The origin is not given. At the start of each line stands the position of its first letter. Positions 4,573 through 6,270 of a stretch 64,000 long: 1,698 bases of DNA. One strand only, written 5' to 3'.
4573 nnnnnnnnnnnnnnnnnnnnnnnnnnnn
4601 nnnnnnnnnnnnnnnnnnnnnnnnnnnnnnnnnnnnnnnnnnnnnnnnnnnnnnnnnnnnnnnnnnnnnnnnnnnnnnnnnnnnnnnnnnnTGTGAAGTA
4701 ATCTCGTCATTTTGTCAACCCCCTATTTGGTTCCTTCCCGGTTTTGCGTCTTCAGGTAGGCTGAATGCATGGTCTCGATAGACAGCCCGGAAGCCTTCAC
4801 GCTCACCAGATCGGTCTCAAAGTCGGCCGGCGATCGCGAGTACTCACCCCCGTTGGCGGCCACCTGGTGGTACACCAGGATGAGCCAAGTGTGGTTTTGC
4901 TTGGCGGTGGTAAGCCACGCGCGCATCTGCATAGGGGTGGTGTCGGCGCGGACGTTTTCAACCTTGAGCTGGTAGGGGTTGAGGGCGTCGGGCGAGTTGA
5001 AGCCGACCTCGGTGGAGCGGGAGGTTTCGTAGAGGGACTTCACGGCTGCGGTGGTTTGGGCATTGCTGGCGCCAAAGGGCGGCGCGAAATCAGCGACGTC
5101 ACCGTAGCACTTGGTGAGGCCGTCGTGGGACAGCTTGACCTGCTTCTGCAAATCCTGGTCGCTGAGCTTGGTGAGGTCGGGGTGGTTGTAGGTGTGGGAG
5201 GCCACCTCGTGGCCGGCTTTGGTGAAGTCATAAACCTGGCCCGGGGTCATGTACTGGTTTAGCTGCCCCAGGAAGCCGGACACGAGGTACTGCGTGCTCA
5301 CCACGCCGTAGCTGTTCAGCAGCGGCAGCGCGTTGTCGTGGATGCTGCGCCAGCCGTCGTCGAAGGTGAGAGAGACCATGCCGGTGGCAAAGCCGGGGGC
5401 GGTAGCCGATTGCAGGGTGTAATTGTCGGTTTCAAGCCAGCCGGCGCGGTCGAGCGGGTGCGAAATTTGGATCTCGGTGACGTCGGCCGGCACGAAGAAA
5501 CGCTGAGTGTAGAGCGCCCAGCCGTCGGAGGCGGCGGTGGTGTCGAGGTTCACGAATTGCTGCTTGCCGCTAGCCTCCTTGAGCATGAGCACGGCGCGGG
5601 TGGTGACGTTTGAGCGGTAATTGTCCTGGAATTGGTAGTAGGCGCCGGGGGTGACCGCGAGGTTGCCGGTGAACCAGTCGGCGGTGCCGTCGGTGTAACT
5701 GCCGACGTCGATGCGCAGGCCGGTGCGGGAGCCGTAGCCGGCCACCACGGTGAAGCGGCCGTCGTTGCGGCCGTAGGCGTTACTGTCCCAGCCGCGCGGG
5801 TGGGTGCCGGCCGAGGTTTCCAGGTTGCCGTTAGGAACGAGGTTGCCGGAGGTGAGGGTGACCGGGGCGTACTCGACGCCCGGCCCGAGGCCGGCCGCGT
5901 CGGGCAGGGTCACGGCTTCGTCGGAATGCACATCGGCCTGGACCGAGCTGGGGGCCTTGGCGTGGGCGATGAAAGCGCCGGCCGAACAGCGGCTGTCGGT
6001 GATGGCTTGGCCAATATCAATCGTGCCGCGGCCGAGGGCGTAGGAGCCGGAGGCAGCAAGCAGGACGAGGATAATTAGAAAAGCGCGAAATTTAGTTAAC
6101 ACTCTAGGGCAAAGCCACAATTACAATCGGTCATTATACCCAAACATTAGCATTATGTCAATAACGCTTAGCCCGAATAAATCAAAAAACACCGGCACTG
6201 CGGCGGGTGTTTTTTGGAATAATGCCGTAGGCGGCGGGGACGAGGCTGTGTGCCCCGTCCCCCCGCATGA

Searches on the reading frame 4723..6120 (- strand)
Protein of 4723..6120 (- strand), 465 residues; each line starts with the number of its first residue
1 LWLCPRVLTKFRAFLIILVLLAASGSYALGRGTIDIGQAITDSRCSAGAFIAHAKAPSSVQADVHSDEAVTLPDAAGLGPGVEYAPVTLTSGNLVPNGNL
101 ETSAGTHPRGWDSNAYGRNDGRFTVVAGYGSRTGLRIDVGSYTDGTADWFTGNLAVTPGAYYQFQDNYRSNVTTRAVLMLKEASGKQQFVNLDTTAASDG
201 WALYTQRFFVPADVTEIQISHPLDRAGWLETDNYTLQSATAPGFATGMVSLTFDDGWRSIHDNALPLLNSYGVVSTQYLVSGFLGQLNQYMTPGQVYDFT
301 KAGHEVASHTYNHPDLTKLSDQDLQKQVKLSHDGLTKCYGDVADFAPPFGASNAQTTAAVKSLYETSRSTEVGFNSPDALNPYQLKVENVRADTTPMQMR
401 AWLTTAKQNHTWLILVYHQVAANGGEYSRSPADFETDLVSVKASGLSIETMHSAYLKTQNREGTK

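Call 33: search_protein_families(library=pfam, proteins=[window:4723-6120:-], max_evalue=0.001)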
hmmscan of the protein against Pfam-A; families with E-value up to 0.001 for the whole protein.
window:4723-6120:- (465 aa): 1 family
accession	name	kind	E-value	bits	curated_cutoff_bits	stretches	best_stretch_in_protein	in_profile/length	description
PF01522.26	Polysacc_deac_1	-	2.6e-23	82.8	23.1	1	247-363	7-119/124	Polysaccharide deacetylase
